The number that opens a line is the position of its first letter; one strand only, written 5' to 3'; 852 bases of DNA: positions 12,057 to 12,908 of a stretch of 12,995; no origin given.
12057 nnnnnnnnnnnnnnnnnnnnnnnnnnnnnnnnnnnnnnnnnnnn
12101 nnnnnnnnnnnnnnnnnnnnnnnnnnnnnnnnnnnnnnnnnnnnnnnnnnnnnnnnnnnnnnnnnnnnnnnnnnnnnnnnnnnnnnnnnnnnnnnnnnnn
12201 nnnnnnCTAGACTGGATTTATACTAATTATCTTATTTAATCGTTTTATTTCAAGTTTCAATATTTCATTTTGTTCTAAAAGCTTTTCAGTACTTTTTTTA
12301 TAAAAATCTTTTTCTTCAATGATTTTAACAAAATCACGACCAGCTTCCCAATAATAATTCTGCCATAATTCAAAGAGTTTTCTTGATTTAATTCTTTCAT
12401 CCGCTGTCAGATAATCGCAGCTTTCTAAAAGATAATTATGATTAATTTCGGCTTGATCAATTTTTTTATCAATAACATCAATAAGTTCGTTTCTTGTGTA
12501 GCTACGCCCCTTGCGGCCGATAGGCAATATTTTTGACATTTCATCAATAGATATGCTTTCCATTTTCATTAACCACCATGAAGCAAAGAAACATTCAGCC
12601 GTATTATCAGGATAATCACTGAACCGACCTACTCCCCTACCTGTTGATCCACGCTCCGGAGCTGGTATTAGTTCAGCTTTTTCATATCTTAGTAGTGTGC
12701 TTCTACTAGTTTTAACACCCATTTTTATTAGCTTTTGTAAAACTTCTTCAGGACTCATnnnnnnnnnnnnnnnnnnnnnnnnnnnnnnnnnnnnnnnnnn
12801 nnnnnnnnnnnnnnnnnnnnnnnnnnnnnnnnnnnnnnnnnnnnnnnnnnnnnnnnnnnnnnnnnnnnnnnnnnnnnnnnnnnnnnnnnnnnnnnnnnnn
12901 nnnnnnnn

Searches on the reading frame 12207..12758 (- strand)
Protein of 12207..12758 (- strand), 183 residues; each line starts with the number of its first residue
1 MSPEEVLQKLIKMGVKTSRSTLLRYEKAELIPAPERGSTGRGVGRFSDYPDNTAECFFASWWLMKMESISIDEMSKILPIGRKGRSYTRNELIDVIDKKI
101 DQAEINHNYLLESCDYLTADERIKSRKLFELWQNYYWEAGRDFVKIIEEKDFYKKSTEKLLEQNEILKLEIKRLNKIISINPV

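Call 11: search_protein_families(library=pfam, proteins=[window:12207-12758:-], max_evalue=0.01)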
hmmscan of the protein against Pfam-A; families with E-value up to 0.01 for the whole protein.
window:12207-12758:- (183 aa): 1 family
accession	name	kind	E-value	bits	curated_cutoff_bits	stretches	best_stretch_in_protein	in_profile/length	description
PF00376.29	MerR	-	4.8e-05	23.5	28.2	1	17-41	11-35/38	MerR family regulatory protein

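Call 93: find_homologous_proteins(query=window:12207-12758:-, max_evalue=0.00001)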
Query window:12207-12758:- (183 aa): 9 proteins with E <= 0.00001 among 106 candidates.
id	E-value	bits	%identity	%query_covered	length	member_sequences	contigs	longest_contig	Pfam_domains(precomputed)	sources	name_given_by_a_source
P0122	3.3e-116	404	100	100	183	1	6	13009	-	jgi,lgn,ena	-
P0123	2.2e-59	218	58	100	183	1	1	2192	-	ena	-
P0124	1.1e-53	200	54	100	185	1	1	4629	-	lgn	-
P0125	7.6e-18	83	58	42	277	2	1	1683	-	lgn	-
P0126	7.6e-17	80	49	48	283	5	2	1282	-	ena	-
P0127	4.1e-16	78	55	41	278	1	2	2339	-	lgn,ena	-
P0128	4.1e-16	78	56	41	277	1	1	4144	-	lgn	-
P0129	4.2e-16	78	46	55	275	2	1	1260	-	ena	-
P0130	9.8e-16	76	53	41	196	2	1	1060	-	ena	-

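Call 94: find_encoding_contigs(protein=P0123, flank=5000, max_places=3)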
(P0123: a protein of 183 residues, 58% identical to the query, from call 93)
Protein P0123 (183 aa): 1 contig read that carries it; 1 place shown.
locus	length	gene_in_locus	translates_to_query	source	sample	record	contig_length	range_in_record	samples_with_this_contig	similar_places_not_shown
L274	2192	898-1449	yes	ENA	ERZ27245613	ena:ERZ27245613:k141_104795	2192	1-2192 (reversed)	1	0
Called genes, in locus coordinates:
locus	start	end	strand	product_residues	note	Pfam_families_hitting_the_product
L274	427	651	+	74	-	-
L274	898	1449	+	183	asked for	-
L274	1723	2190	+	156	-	?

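Call 95: find_encoding_contigs(protein=P0124, flank=5000, max_places=3)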
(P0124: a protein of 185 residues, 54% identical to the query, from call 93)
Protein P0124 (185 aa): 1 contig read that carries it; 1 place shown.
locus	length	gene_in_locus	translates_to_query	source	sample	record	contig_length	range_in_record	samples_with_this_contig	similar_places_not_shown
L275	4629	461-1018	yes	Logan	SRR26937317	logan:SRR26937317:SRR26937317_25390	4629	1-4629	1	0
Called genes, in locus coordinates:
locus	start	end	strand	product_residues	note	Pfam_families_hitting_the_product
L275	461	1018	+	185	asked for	-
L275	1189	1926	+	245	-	PF23343:REP_ORF2-G2P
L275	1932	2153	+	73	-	-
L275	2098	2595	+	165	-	-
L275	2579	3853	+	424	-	PF05065:Phage_capsid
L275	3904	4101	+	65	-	-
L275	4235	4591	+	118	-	-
